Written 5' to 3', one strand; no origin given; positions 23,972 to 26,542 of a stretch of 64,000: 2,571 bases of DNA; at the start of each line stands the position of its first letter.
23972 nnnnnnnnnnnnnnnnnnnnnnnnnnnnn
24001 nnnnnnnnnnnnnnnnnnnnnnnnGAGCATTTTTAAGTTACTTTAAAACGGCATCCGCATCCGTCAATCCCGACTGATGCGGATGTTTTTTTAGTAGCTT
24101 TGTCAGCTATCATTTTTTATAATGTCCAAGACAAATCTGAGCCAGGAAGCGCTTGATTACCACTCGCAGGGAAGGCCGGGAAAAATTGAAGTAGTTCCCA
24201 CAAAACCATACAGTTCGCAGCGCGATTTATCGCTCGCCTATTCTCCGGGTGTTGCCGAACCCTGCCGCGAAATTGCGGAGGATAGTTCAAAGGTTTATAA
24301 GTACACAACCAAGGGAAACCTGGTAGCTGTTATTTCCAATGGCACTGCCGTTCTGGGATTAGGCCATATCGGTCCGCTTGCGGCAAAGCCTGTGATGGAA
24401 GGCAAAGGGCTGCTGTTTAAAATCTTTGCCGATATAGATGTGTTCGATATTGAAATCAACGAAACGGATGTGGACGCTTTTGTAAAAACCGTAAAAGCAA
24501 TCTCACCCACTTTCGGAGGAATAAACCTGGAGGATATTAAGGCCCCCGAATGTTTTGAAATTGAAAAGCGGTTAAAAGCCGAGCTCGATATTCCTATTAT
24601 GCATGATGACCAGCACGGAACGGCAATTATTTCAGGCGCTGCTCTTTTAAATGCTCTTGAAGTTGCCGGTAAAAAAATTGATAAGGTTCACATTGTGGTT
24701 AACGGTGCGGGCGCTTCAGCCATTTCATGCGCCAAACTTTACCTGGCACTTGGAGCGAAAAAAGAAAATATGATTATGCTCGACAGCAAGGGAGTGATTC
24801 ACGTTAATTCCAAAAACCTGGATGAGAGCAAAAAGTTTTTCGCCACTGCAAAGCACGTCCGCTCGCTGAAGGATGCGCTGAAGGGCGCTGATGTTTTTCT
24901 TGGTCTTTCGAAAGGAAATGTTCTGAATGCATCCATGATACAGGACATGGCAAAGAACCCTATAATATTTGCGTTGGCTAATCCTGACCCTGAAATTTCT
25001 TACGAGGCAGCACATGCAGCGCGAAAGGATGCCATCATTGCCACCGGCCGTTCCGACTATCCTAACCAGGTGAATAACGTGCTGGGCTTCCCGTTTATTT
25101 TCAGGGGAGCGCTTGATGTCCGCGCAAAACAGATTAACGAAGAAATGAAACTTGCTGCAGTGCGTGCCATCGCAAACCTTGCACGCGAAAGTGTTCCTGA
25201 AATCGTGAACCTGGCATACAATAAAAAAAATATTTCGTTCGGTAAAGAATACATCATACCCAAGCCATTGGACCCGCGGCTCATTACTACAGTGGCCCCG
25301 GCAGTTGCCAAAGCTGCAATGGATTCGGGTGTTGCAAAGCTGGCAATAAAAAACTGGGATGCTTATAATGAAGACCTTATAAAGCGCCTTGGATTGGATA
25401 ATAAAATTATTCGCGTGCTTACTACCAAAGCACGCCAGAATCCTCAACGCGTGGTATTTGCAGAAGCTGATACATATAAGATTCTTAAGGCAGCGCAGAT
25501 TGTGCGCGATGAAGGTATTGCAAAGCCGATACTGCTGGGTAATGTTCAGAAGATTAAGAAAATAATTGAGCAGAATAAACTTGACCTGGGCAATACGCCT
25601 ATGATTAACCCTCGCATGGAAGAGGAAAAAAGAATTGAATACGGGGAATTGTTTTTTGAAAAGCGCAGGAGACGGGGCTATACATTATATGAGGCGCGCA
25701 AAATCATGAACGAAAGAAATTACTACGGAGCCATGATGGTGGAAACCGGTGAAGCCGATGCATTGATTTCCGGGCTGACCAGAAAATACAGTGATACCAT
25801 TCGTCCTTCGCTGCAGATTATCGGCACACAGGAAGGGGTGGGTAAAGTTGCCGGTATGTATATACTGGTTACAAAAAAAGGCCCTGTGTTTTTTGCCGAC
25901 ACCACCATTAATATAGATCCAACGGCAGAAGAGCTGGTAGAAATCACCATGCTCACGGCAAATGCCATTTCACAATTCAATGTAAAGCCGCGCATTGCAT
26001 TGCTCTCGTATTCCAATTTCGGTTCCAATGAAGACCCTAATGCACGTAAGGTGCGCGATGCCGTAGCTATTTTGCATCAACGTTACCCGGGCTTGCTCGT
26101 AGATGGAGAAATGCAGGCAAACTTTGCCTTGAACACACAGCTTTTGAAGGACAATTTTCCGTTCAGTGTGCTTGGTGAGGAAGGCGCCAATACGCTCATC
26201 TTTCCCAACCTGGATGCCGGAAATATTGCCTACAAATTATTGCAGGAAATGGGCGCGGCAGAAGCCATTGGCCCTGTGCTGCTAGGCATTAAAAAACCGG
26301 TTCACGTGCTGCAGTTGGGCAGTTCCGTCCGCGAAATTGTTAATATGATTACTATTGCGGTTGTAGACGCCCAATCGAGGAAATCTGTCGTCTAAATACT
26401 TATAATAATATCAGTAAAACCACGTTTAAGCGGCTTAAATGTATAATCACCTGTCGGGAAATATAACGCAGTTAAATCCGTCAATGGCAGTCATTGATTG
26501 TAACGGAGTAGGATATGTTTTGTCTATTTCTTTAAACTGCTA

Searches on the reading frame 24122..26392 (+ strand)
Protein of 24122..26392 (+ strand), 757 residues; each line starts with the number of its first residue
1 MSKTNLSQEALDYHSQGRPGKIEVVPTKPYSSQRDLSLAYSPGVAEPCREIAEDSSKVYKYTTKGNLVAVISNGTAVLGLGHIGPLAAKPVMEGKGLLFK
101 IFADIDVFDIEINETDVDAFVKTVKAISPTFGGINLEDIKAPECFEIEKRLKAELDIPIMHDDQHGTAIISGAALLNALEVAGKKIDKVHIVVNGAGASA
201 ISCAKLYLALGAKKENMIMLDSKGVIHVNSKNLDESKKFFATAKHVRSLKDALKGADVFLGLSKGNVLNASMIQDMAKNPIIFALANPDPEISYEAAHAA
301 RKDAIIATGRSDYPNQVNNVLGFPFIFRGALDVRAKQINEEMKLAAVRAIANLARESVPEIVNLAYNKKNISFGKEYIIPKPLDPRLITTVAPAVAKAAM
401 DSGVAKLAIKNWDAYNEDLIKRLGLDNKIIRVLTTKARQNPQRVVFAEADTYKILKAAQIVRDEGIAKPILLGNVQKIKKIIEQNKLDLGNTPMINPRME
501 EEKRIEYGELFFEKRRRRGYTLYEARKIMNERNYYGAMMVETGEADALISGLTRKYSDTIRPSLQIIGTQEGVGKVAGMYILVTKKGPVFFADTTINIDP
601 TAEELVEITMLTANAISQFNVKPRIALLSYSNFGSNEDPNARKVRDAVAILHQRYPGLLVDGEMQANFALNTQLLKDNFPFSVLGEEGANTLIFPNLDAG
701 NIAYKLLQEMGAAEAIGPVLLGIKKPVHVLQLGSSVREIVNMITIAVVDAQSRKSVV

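Call 59: search_protein_families(library=pfam, proteins=[window:24122-26392:+], max_evalue=0.001)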
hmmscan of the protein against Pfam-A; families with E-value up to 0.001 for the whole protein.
window:24122-26392:+ (757 aa): 3 families
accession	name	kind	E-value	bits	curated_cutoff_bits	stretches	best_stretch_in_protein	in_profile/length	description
PF01515.24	PTA_PTB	-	3.6e-100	335.9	24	1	430-747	3-319/319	Phosphate acetyl/butaryl transferase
PF00390.24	malic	-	1.7e-31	109.9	23.1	1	20-152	2-182/182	Malic enzyme, N-terminal domain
PF03949.21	Malic_M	-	5.7e-20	72.1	23.5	1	166-359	3-230/258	Malic enzyme, NAD binding domain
